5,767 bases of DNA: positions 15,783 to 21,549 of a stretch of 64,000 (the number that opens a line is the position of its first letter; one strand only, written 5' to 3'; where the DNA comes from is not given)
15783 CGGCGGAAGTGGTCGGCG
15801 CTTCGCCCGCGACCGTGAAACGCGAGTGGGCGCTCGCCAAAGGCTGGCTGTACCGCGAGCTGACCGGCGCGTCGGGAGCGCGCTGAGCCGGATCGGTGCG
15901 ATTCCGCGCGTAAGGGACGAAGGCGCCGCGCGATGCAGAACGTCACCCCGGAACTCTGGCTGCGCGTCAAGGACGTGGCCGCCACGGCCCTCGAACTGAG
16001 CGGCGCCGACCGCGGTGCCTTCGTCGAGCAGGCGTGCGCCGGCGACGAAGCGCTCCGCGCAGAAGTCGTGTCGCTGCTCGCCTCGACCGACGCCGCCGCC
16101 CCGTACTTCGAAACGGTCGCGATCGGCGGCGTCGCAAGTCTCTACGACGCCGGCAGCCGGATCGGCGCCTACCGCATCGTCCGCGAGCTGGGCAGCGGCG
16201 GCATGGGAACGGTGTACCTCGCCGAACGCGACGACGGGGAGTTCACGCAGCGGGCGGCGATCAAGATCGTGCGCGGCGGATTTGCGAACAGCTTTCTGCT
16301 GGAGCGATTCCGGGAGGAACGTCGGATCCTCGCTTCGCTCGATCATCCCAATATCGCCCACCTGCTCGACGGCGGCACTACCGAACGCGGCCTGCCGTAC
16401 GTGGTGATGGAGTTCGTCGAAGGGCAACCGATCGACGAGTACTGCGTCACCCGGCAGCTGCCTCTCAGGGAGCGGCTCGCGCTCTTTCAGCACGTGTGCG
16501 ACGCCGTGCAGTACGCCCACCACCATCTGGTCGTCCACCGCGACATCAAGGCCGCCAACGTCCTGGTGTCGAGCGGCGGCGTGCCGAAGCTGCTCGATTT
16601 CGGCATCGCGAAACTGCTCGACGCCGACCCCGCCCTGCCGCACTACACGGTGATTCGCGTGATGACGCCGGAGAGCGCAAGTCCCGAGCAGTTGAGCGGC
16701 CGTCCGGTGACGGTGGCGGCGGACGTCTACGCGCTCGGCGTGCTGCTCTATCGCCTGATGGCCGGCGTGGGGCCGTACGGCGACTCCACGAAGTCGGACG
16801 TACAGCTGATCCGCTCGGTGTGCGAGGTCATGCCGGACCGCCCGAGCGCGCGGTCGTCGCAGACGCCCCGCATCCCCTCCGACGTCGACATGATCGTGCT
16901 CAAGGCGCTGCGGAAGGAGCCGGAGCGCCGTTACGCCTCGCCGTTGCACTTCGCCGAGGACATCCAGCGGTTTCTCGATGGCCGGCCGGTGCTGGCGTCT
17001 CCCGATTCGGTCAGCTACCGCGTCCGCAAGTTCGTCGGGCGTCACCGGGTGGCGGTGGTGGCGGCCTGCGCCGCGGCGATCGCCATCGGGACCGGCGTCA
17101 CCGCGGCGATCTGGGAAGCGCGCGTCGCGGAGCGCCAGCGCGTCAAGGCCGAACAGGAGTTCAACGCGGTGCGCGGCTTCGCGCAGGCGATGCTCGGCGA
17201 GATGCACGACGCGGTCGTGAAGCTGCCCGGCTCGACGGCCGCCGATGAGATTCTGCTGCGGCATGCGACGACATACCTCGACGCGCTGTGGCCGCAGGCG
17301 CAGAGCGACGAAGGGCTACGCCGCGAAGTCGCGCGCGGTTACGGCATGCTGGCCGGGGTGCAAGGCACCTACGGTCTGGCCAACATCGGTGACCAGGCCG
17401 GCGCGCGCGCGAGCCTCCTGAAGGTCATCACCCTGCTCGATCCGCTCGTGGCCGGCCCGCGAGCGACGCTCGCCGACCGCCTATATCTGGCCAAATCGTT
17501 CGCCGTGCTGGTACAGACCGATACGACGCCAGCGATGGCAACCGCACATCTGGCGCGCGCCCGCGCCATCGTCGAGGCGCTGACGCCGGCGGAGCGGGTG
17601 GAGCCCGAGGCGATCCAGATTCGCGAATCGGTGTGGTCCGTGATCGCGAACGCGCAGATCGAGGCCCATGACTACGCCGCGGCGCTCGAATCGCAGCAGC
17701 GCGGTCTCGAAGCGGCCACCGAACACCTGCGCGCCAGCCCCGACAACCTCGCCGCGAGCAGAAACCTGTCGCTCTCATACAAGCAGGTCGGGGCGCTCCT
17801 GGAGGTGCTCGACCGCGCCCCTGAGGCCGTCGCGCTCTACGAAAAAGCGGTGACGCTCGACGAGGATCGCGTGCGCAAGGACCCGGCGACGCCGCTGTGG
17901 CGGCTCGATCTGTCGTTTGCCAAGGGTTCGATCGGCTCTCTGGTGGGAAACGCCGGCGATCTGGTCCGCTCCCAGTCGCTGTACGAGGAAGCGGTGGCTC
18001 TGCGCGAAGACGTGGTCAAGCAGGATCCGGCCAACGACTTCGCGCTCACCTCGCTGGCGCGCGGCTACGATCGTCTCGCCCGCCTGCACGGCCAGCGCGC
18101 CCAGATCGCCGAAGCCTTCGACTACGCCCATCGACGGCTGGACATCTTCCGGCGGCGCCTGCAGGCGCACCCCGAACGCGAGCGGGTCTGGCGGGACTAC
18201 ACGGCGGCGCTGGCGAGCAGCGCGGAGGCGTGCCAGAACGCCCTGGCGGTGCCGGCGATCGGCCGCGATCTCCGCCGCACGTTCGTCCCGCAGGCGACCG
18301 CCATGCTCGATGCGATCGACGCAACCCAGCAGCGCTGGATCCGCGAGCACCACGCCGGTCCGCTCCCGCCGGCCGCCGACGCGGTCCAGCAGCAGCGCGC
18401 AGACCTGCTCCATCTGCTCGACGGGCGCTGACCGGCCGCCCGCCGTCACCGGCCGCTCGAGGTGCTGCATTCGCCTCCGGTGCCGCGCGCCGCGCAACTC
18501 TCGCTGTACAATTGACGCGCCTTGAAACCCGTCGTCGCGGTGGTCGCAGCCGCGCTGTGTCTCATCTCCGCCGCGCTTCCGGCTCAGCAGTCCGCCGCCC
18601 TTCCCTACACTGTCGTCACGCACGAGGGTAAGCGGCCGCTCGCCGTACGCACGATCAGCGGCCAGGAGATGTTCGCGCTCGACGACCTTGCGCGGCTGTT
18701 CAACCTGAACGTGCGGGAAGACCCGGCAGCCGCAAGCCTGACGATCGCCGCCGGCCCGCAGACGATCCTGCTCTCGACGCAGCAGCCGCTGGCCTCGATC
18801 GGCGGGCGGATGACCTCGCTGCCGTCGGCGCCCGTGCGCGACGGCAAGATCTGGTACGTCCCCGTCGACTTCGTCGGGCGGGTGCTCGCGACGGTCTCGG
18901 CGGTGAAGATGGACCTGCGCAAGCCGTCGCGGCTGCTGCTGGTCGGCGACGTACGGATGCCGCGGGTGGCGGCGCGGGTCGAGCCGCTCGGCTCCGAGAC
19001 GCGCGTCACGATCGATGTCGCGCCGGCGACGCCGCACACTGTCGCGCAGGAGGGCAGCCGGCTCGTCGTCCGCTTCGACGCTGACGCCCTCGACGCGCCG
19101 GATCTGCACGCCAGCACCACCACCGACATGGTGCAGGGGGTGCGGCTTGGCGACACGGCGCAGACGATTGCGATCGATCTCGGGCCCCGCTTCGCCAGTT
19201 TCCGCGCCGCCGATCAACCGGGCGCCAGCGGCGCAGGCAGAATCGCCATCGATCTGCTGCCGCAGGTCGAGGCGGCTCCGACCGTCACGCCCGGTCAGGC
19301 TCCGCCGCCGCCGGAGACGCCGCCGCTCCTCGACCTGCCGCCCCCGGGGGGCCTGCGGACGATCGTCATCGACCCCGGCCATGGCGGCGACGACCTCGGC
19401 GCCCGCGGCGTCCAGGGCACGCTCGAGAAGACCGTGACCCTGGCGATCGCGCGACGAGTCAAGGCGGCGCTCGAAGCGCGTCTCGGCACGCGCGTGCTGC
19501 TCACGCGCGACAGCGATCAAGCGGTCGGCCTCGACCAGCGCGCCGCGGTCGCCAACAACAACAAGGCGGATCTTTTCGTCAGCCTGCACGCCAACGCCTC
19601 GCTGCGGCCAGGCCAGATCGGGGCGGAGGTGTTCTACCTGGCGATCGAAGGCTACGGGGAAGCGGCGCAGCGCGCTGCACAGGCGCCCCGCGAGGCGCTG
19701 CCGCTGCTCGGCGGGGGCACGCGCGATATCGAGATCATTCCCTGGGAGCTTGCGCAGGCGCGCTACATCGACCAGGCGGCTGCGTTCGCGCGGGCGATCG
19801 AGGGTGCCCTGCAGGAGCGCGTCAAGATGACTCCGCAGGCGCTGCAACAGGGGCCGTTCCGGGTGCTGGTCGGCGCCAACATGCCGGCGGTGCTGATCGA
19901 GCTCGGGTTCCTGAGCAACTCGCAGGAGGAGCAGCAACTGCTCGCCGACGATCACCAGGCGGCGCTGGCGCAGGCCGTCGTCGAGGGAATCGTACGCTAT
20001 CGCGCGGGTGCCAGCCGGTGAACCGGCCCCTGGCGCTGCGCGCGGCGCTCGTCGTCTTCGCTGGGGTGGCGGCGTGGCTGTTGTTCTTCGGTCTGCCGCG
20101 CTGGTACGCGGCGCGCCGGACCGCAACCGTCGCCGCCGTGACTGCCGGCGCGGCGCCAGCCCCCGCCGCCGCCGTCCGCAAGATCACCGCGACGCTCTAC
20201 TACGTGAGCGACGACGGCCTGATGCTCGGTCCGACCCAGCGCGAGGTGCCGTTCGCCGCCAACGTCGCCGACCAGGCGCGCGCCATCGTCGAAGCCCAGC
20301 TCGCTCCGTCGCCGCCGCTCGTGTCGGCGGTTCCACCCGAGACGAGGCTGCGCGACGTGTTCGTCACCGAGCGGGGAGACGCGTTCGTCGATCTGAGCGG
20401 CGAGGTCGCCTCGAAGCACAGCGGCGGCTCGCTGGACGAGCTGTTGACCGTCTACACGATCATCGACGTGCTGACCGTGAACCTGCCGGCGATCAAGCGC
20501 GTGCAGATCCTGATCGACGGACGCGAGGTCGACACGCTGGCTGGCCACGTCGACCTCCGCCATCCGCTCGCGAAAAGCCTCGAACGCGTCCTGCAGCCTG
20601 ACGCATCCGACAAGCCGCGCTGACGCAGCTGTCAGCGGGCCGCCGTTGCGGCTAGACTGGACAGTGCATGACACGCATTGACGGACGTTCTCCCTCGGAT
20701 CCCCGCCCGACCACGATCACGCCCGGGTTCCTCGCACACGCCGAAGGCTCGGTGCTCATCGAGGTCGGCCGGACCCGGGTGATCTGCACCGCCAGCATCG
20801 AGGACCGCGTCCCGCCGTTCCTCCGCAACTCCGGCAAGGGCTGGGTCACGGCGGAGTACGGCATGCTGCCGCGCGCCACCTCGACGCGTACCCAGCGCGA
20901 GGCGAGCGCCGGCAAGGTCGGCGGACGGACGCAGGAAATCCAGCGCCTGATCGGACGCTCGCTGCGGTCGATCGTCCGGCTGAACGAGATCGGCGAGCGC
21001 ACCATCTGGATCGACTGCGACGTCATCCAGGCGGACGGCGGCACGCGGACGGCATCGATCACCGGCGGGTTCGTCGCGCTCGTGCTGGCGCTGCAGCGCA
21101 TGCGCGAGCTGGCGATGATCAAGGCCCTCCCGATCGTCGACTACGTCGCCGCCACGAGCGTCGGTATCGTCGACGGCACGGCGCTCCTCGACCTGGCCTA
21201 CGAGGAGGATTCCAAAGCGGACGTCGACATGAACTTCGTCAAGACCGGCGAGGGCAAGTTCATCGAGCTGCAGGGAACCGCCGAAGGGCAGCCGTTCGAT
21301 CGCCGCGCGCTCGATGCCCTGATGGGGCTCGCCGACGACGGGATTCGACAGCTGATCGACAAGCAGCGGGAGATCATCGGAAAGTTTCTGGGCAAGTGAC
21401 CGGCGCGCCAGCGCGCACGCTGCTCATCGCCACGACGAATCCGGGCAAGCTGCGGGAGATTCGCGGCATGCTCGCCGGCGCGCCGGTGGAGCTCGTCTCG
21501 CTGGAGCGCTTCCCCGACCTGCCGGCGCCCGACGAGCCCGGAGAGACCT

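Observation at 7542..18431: ECF sigma + Ser/Thr kinase pair divergent from an operon of two unknown secreted paralogs and a 2131-aa surface protein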

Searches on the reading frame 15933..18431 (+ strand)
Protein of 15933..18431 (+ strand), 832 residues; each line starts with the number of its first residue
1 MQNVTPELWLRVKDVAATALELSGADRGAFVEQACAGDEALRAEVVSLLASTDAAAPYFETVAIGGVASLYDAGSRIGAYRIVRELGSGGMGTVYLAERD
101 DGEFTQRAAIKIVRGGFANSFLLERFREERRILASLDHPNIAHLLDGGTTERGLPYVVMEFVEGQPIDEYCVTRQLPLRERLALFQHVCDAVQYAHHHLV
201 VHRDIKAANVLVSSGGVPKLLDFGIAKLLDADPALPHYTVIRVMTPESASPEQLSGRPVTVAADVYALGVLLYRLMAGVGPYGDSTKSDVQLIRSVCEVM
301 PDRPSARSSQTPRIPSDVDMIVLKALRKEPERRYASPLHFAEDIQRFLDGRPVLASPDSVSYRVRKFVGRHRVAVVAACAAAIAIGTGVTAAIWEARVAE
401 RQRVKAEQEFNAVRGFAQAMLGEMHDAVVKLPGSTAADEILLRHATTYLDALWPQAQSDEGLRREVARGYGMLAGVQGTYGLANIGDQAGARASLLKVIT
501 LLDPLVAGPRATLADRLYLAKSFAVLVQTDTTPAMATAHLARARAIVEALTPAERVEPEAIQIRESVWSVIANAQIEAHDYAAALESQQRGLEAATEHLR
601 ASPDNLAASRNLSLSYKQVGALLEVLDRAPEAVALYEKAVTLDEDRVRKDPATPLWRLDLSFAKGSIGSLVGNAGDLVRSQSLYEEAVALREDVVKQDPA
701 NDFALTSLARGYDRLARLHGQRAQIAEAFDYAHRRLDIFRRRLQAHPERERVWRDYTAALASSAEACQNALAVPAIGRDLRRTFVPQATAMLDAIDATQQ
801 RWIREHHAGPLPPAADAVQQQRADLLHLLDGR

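Call 8: search_protein_families(library=pfam, proteins=[window:15933-18431:+], max_evalue=0.01)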
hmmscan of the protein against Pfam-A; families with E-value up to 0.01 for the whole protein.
window:15933-18431:+ (832 aa): 4 families
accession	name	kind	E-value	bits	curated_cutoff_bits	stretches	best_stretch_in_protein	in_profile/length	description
PF00069.31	Pkinase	-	3.6e-41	141.7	31.7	1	80-335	1-253/263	Protein kinase domain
PF07714.23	PK_Tyr_Ser-Thr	-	3e-32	112.4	23.1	1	82-333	3-248/258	Protein tyrosine and serine/threonine kinase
PF03109.22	ABC1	-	2.8e-05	23.8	22.9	1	156-230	144-218/244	ABC1 atypical kinase-like domain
PF03704.23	BTAD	-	0.0089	16.8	22.1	1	673-765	18-111/146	Bacterial transcriptional activator domain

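Call 9: search_protein_families(library=ncbifam, proteins=[window:15933-18431:+], max_evalue=0.01)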
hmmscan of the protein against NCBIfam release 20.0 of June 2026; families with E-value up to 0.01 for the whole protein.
window:15933-18431:+ (832 aa): 16 families
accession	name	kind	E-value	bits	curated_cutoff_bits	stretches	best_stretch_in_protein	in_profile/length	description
NF033483.0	PknB_PASTA_kin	equivalog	2.2e-63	215.1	450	1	80-353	9-274/563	Stk1 family PASTA domain-containing Ser/Thr kinase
NF047741.1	antiphage_MADS6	equivalog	2.4e-40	138.7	460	2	72-198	488-610/612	methylation-associated defense system protein kinase MAD6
NF052427.1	StpK7MSMEG_1200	equivalog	2.2e-34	118.9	900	1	76-426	5-349/601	serine/threonine protein kinase StpK7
TIGR03903.1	TOMM_kin_cyc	equivalog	2.2e-32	111.9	705.75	1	106-278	4-185/1267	TOMM system kinase/cyclase fusion protein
NF009651.0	PRK13184.1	equivalog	2.6e-32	111.7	839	1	78-353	2-296/932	serine/threonine-protein kinase PknD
NF038150.1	lanthi_synth_IV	equivalog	1.8e-20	72.9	650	1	124-346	237-455/851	class IV lanthionine synthetase LanL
NF053615.1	SerThrKinAfsKStmc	equivalog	2.3e-20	72.8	1300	1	75-285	10-216/809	protein serine/threonine kinase AfsK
NF033442.0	BREX_PglW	equivalog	9.8e-19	66.6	990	1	74-346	200-485/1391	BREX system serine/threonine kinase PglW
NF038151.1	lanthi_synth_III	equivalog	2.2e-11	42.9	575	1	80-290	222-437/833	class III lanthionine synthetase LanKC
NF011464.0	PRK14879.1-7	equivalog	3.4e-08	33.5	246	1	156-228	82-151/221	Kae1-associated kinase Bud32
NF058632.1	SerThrKinPrkT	equivalog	5.9e-08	32.1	280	1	79-214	22-152/322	serine/threonine protein kinase PrkT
NF011463.0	PRK14879.1-4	equivalog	7.3e-07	28.8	188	1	122-228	61-162/237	Kae1-associated kinase Bud32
TIGR03724.2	arch_bud32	equivalog_domain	1.5e-05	24.6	125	1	156-229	69-134/193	KEOPS complex kinase/ATPase Bud32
NF008910.0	PRK12274.1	equivalog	0.00016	21.3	372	1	174-226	87-140/219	serine/threonine protein kinase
NF043056.1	T4SS_LegK1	equivalog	0.00027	19.7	550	1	174-273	183-281/516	Dot/Icm T4SS effector kinase LegK1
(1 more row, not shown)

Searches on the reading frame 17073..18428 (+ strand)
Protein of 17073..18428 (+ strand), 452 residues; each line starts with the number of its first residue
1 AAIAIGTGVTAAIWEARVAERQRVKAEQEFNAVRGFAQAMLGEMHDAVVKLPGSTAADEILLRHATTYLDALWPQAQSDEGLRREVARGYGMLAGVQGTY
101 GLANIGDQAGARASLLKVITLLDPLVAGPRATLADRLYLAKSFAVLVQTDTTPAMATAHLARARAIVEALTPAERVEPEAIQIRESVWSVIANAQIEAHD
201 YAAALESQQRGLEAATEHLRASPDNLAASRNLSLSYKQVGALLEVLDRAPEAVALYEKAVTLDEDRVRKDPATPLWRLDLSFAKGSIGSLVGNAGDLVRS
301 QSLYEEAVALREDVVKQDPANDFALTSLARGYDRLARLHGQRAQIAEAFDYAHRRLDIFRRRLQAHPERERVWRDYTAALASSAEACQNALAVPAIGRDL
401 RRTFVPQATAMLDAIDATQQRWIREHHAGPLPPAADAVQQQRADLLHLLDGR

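Call 65: find_related_loci(query=A3, collection=metagenome_contigs, flank=8000)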
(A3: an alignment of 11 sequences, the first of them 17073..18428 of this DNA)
Query A3 (452 aa) in metagenome_contigs; peptide patterns used: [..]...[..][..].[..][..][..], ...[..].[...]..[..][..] (x = any residue, [..] = any of these).
600 stretches matched a pattern (row limit reached: there are more); 557 encode a relative of the query (tblastn E <= 1e-3); the best 80 are kept; 80 distinct loci.
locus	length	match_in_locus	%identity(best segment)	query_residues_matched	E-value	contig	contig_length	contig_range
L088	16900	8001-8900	37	25-321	4e-46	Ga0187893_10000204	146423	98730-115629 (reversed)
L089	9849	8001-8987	35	3-329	3e-44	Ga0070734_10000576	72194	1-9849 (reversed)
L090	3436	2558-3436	37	30-334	4e-43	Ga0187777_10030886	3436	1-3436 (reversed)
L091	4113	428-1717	36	9-339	2e-42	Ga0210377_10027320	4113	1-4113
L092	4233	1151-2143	31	8-336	2e-41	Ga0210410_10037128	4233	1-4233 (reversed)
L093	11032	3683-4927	30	3-400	2e-39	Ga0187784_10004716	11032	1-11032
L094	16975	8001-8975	33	10-338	2e-37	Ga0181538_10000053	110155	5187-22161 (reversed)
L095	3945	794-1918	28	2-368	9e-37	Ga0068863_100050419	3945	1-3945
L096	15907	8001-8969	29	2-321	9e-37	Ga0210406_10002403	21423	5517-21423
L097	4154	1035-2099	31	3-355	2e-36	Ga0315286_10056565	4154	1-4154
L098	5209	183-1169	32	3-336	2e-35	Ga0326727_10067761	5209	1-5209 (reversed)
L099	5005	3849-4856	33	2-338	2e-35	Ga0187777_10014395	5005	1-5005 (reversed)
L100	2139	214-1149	33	8-322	3e-35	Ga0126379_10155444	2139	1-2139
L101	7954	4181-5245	29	3-398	4e-35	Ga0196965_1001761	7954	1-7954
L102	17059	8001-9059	31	21-380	7e-35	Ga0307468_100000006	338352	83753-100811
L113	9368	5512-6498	30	2-329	5e-33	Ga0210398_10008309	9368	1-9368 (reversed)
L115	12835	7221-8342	30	13-337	9e-33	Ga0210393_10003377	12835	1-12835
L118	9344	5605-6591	30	8-336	2e-32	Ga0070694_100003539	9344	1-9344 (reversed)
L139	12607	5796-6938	29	3-375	2e-31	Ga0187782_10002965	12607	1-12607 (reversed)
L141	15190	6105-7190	29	2-362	1e-30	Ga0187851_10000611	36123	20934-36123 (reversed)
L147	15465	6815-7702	29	30-322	3e-30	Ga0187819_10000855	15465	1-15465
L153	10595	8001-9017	29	3-340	4e-30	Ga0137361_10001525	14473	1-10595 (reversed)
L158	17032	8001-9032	28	30-370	5e-30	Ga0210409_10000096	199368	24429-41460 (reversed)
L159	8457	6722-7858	28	8-337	8e-30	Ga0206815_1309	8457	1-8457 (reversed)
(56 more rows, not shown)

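Call 69: search_protein_families(library=pfam, proteins=[L096:1626-4325:-, L113:973-3537:-, L115:2505-5204:-, L118:1030-3729:-, L139:966-3665:-, L141:1180-3879:-, L147:2004-4703:-, L153:2897-5596:-, L158:3203-5902:-, L159:2041-4740:-], max_evalue=0.0001)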
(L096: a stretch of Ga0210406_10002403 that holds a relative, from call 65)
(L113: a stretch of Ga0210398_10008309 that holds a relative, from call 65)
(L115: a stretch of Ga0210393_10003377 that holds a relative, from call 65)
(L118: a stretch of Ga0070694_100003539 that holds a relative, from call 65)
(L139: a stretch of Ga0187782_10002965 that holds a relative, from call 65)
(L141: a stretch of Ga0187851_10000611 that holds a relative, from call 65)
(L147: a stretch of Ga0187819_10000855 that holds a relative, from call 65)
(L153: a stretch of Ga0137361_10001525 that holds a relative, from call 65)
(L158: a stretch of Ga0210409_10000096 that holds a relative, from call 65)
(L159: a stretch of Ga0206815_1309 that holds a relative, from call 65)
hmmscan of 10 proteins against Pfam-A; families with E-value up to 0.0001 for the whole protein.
L096:1626-4325:- (900 aa): 0 families

L113:973-3537:- (855 aa): 3 families
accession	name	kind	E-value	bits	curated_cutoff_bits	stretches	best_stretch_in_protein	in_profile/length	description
PF24517.2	CBM96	-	5.3e-12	46.3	26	1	57-231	7-161/164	Carbohydrate-binding module family 96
PF04885.19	Stig1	-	2.6e-10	41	24.1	1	667-725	24-80/85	Stigma-specific STIG1-like protein family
PF01391.23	Collagen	-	9.1e-10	38.6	27.2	1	429-479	1-52/60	Collagen triple helix repeat (20 copies)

L115:2505-5204:- (900 aa): 3 families
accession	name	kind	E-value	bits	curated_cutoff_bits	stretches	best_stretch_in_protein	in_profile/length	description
PF01436.27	NHL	-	1.8e-15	56.5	20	1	104-130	1-27/28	NHL repeat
PF25021.1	TEN_NHL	-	1.3e-11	44.6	27.1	0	89-188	245-356/357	Teneurin NHL domain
PF19077.6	Big_13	-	4.3e-11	43.6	27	0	772-801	71-100/102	Bacterial Ig-like domain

L118:1030-3729:- (900 aa): 7 families
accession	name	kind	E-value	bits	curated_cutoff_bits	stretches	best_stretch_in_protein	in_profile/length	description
PF02868.21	Peptidase_M4_C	-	3.3e-43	147.9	24.4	1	425-600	1-165/165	Thermolysin metallopeptidase, alpha-helical domain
PF01447.24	Peptidase_M4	-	7.8e-26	91.7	22.4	1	306-422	31-145/145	Thermolysin metallopeptidase, catalytic domain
PF13517.12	FG-GAP_3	-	9.4e-19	68.2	26.9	2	787-847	1-60/61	FG-GAP-like repeat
PF01839.29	FG-GAP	-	1.1e-16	60.8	22.1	1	783-811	6-37/37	FG-GAP repeat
PF07504.19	FTP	-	5.4e-14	52.2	21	1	164-212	2-51/51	Fungalysin/Thermolysin Propeptide Motif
PF19190.6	BACON_2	-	1.4e-11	44.6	25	1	614-681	6-79/94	Viral BACON domain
PF13004.13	BACON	-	3.9e-10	40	25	1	725-777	3-61/61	Putative binding domain, N-terminal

L139:966-3665:- (900 aa): 7 families
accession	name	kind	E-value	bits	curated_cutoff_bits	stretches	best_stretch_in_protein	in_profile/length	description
PF01436.27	NHL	-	4.9e-36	121.4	20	0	228-250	1-23/28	NHL repeat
PF25021.1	TEN_NHL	-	4.1e-29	102.1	27.1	2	145-210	115-178/357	Teneurin NHL domain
PF06739.17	SBBP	-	6.4e-24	84.1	20.5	0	224-245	9-29/38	Beta-propeller repeat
PF08450.18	SGL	-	3e-13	50.4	26.3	0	710-763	188-243/246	SMP-30/Gluconolactonase/LRE-like region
PF06977.17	SdiA-regulated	-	1.1e-10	41.6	21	0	722-775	39-94/249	SdiA-regulated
PF20067.5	SSL_N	-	1.2e-07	31.9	18.9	0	737-765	11-39/46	Strictosidine synthase-like, N-terminal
PF24684.1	Vgb_lyase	-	7.2e-05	22.2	50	0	628-783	15-177/290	Virginiamycin B lyase family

L141:1180-3879:- (900 aa): 5 families
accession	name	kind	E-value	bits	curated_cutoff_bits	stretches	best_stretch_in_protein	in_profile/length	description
PF01436.27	NHL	-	6.5e-23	80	20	1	230-255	1-26/28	NHL repeat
PF08450.18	SGL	-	7.6e-09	36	26.3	0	112-203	121-212/246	SMP-30/Gluconolactonase/LRE-like region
PF06739.17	SBBP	-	4.2e-07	30.3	20.5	0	170-188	8-26/38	Beta-propeller repeat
PF07494.17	Reg_prop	-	5.7e-06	26.3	20.4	0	178-193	8-23/24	Two component regulator propeller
PF20067.5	SSL_N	-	5.3e-05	23.4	18.9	0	173-195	19-41/46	Strictosidine synthase-like, N-terminal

L147:2004-4703:- (900 aa): 3 families
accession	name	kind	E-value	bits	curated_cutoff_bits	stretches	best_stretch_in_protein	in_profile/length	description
PF16640.11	Big_3_5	-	1.2e-41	141.6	35.5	2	507-595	1-87/88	Bacterial Ig-like domain (group 3)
PF05345.18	He_PIG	-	6.3e-07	30.2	24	1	789-874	3-95/96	Putative Ig domain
PF07676.18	PD40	-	5e-05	23.6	20.9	0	130-145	12-28/38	WD40-like Beta Propeller Repeat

L153:2897-5596:- (900 aa): 3 families
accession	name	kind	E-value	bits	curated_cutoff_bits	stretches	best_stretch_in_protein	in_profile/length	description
PF06739.17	SBBP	-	5.7e-39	132.2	20.5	3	450-481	2-34/38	Beta-propeller repeat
PF13385.13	Laminin_G_3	-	6e-18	65.9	27.6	1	557-715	4-151/151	Concanavalin A-like lectin/glucanases superfamily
PF03160.20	Calx-beta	-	1e-17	64.7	27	1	779-899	6-119/119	Calx-beta domain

L158:3203-5902:- (900 aa): 2 families
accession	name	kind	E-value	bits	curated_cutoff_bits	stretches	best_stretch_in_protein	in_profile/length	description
PF16640.11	Big_3_5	-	1.6e-51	173.2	35.5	3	561-649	1-87/88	Bacterial Ig-like domain (group 3)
PF18676.6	MBG_2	-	1.7e-08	35.4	25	1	847-898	1-48/72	MBG domain (YGX type)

L159:2041-4740:- (900 aa): 3 families
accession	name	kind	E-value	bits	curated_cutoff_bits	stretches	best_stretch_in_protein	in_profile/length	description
PF25021.1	TEN_NHL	-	5.7e-14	52.3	27.1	1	465-518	127-178/357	Teneurin NHL domain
PF01436.27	NHL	-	3.5e-10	39.8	20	0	163-190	1-26/28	NHL repeat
PF18911.6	PKD_4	-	1.1e-06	29.1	27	1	828-900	1-69/85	PKD domain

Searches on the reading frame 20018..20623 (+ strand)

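Call 13: search_protein_families(library=pfam, proteins=[window:20018-20623:+], max_evalue=0.001)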
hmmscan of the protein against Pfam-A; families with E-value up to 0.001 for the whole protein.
window:20018-20623:+ (201 aa): 1 family
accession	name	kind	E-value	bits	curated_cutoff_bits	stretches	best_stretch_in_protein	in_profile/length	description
PF10646.14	Germane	-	3.7e-19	69.9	23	1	59-171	1-116/117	Sporulation and spore germination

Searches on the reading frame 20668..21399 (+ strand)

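Call 13: search_protein_families(library=pfam, proteins=[window:20668-21399:+], max_evalue=0.001)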
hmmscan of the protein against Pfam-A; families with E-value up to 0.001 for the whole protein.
window:20668-21399:+ (243 aa): 2 families
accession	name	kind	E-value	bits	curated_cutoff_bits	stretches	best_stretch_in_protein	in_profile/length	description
PF01138.27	RNase_PH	-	8.4e-27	94.6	25.5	1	13-141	3-127/130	3' exoribonuclease family, domain 1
PF03725.20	RNase_PH_C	-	1.4e-11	44.6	20.8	1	158-222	1-64/67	3' exoribonuclease family, domain 2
